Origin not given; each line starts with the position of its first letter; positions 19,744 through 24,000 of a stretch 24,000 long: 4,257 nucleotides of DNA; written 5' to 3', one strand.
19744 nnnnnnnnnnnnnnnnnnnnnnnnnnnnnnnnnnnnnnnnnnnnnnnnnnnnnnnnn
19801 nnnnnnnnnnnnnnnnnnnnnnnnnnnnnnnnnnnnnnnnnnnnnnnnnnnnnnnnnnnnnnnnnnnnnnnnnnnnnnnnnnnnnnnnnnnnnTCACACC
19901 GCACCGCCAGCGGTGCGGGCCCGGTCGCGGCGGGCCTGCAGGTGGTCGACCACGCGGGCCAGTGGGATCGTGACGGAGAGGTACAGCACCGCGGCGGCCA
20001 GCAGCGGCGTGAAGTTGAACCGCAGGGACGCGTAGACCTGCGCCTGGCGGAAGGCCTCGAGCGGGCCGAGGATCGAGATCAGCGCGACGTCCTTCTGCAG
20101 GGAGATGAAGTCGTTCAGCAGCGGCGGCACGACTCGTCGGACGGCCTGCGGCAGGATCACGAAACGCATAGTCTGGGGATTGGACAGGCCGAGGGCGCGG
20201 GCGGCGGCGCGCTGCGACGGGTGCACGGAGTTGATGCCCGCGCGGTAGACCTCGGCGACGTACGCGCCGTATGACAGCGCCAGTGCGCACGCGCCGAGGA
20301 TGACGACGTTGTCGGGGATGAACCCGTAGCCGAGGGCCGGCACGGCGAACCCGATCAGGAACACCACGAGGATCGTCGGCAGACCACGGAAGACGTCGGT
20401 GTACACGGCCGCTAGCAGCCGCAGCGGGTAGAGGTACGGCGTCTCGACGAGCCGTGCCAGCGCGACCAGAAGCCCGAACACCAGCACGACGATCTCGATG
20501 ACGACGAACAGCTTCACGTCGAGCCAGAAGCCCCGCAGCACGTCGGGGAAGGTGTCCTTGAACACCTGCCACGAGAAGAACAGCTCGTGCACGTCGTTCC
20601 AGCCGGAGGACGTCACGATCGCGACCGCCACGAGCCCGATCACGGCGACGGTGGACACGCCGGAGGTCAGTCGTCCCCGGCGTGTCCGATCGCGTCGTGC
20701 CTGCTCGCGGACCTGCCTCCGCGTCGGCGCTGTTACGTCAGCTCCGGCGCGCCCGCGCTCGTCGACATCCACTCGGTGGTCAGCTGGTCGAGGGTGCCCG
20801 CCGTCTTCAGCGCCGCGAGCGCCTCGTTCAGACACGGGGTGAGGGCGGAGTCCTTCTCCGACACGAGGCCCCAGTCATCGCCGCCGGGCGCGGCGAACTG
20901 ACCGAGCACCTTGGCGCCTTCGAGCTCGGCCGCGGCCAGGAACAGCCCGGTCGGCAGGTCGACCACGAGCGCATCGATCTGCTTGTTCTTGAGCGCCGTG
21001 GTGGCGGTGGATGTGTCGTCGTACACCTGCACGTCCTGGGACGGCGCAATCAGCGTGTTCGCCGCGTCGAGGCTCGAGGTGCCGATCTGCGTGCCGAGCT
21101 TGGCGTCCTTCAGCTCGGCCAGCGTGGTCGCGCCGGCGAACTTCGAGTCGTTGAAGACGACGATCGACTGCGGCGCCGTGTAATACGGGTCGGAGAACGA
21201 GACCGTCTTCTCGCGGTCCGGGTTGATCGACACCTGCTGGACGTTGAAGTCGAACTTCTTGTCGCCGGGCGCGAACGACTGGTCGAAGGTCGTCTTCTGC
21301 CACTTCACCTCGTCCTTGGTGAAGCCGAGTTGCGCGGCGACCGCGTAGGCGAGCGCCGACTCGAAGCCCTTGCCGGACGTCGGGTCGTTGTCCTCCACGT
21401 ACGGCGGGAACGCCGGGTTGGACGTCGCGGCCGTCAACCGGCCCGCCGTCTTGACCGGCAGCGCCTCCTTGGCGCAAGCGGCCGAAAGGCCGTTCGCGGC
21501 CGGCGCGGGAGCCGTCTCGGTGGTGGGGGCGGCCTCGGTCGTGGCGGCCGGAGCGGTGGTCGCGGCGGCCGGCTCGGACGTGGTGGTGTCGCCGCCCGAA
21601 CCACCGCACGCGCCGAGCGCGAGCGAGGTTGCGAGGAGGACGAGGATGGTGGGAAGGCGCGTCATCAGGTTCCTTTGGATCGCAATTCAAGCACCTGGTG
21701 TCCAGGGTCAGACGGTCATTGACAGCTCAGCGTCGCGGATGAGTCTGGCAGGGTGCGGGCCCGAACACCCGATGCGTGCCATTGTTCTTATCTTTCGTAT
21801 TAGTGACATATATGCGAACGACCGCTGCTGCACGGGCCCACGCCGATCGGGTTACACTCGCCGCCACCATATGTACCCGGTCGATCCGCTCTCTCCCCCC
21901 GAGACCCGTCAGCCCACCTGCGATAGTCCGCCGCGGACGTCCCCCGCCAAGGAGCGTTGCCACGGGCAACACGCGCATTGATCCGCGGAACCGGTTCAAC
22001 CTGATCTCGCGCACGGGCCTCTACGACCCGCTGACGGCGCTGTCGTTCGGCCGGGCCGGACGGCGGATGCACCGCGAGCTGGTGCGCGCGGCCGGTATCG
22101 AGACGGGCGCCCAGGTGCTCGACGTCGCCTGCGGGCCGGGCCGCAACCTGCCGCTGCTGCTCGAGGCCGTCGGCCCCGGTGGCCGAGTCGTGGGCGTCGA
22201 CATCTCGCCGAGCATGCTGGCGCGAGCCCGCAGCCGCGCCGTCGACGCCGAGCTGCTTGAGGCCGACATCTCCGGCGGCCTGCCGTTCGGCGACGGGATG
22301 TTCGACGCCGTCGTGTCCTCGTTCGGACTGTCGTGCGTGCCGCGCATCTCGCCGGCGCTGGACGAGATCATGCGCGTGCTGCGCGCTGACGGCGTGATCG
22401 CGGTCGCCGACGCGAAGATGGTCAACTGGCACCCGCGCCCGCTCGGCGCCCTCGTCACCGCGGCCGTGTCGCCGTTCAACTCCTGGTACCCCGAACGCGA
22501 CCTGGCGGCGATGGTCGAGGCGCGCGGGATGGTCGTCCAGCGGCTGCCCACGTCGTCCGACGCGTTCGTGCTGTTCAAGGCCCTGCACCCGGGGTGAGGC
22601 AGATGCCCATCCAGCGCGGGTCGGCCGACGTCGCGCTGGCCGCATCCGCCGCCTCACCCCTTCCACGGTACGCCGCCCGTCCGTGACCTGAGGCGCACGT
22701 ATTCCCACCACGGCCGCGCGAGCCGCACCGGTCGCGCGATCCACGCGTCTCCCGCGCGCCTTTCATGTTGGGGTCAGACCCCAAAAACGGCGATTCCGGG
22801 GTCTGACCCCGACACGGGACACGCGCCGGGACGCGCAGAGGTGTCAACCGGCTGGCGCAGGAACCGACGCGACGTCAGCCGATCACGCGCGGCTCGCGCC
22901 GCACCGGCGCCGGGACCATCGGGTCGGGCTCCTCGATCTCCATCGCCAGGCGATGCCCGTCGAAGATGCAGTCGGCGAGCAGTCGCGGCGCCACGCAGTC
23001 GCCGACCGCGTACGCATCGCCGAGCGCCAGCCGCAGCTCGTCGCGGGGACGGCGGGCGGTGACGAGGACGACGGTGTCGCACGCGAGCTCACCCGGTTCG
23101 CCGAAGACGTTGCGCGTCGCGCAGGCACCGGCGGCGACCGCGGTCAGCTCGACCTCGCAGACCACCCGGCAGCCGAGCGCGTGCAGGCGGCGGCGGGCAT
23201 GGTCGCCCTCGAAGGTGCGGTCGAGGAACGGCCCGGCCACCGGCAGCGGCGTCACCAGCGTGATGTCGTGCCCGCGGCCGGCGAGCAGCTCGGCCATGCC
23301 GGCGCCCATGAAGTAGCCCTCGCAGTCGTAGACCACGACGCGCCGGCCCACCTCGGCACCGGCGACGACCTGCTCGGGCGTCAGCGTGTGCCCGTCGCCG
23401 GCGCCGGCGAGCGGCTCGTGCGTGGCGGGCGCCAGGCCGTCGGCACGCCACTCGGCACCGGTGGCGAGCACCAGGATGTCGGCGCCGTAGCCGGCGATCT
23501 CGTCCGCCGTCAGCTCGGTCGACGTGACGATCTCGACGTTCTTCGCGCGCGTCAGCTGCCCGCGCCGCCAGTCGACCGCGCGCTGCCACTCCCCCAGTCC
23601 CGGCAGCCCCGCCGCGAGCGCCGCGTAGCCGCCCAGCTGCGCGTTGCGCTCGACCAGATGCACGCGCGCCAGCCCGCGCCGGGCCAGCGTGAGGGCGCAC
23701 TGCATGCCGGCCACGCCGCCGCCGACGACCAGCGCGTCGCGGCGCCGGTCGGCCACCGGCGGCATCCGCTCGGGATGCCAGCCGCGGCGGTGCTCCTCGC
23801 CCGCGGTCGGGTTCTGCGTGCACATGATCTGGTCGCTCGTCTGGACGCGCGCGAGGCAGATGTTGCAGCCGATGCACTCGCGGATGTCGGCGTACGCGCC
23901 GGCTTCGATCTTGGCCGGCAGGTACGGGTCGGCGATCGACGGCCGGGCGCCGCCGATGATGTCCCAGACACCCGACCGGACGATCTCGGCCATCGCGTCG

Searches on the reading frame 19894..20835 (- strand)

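Call 57: search_protein_families(library=pfam, proteins=[window:19894-20835:-], max_evalue=0.00001)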
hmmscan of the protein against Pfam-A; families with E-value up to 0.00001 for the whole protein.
window:19894-20835:- (313 aa): 1 family
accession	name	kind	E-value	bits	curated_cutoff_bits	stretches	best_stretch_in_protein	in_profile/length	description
PF00528.27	BPD_transp_1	-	3.1e-22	79.7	26.4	1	138-303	16-182/184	Binding-protein-dependent transport system inner membrane component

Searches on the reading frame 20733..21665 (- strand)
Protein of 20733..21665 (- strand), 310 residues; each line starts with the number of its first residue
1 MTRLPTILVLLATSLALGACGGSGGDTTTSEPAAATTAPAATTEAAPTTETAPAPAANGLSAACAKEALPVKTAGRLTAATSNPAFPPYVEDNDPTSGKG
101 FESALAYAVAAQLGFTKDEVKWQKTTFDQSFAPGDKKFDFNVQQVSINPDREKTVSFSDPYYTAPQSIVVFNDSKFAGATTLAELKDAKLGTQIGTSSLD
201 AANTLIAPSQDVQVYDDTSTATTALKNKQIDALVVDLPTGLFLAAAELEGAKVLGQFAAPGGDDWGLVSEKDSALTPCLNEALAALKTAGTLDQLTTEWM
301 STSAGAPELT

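Call 57: search_protein_families(library=pfam, proteins=[window:20733-21665:-], max_evalue=0.00001)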
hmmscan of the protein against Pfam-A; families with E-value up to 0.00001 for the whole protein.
window:20733-21665:- (310 aa): 1 family
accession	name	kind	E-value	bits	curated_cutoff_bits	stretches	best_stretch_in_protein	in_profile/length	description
PF00497.25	SBP_bac_3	-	1.6e-23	83.3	26.4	1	83-301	6-131/132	Bacterial extracellular solute-binding proteins, family 3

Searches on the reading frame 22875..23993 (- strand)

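Call 57: search_protein_families(library=pfam, proteins=[window:22875-23993:-], max_evalue=0.00001)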
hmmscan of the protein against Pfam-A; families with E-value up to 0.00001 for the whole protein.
window:22875-23993:- (372 aa): 7 families
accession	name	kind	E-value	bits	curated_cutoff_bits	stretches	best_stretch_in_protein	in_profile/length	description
PF07992.20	Pyr_redox_2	-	1.1e-16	61.5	26.1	1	86-321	2-244/291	Pyridine nucleotide-disulphide oxidoreductase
PF22620.2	OYE-like_second_a-b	-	5.2e-12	46.4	25.5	1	204-300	1-97/128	OYE-like second alpha/beta domain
PF00070.33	Pyr_redox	-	2.2e-08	34.9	22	0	87-121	2-35/82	Pyridine nucleotide-disulphide oxidoreductase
PF00890.30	FAD_binding_2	-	2.4e-08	34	20.4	1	86-129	1-43/414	FAD binding domain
PF12831.13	FAD_oxidored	-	6.8e-08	32.6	27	1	86-139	1-53/416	FAD dependent oxidoreductase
PF13450.12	NAD_binding_8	-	2.5e-07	31.3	21.9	1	89-125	1-36/68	NAD(P)-binding Rossmann-like domain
PF01266.30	DAO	-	1.5e-06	28.5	27.9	1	86-129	1-44/353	FAD dependent oxidoreductase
